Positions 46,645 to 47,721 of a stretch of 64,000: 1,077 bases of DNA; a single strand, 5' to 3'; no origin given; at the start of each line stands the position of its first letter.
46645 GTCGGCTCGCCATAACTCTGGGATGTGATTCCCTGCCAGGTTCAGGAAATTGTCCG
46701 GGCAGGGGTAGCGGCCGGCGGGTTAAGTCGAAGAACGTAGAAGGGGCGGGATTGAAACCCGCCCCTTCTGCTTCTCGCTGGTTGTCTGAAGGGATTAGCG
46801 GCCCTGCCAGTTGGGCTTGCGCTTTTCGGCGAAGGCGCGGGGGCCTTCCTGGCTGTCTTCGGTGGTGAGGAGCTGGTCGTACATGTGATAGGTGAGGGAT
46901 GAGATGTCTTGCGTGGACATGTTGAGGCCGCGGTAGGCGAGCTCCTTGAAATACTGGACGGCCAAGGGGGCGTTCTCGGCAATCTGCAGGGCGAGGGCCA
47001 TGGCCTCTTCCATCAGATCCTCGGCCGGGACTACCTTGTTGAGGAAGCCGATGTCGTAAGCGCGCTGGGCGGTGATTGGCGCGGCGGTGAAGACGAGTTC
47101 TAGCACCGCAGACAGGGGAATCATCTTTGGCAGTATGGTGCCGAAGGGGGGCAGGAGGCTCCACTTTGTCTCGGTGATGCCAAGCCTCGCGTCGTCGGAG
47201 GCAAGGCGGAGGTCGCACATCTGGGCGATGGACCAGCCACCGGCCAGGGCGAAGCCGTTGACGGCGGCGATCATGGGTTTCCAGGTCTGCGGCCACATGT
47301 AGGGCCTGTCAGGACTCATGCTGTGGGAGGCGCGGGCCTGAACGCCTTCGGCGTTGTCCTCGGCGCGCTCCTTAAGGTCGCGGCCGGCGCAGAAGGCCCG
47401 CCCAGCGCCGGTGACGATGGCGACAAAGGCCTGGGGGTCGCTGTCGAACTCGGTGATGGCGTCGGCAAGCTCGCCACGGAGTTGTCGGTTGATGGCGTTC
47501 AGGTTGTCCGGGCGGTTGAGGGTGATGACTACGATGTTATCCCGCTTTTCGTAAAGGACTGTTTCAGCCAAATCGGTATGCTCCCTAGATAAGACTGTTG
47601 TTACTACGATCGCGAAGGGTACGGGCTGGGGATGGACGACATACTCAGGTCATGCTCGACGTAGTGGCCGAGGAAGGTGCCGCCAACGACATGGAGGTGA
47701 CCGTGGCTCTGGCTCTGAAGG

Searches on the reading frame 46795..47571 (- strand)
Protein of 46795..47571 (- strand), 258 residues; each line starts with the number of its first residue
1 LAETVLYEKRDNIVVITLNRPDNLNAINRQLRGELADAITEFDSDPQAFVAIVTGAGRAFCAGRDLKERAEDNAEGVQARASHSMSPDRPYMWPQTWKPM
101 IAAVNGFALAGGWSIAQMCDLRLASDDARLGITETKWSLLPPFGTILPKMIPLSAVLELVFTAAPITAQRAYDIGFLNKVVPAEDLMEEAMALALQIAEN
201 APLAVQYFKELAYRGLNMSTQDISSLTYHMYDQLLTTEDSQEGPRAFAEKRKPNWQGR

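Call 52: find_encoding_contigs(protein=window:46795-47571:-, flank=4000, max_places=10)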
Protein window:46795-47571:- (258 aa): 2 contigs read that carry it; 2 places shown.
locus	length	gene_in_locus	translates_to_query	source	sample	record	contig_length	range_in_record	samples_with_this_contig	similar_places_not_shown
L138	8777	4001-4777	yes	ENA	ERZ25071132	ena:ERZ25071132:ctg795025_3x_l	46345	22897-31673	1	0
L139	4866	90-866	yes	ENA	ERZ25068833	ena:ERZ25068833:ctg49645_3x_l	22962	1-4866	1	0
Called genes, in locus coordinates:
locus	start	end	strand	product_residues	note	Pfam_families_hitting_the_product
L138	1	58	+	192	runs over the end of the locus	PF01436:NHL, PF17170:DUF5128, PF08450:SGL (weak), PF01436:NHL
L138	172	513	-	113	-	-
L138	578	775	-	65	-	-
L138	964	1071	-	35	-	-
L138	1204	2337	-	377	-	PF00296:Bac_luciferase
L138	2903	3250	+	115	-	-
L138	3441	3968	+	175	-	PF11969:DcpS_C, PF01230:HIT (weak)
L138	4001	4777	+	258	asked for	PF00378:ECH_1, PF16113:ECH_2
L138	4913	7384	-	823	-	PF01315:Ald_Xan_dh_C, PF02738:MoCoBD_1, PF20256:MoCoBD_2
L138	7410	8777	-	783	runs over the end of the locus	PF01315:Ald_Xan_dh_C, PF02738:MoCoBD_1, PF20256:MoCoBD_2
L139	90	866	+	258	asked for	PF00378:ECH_1, PF16113:ECH_2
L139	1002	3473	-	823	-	PF01315:Ald_Xan_dh_C, PF02738:MoCoBD_1, PF20256:MoCoBD_2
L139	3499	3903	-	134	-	PF20256:MoCoBD_2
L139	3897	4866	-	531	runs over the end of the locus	PF02738:MoCoBD_1, PF20256:MoCoBD_2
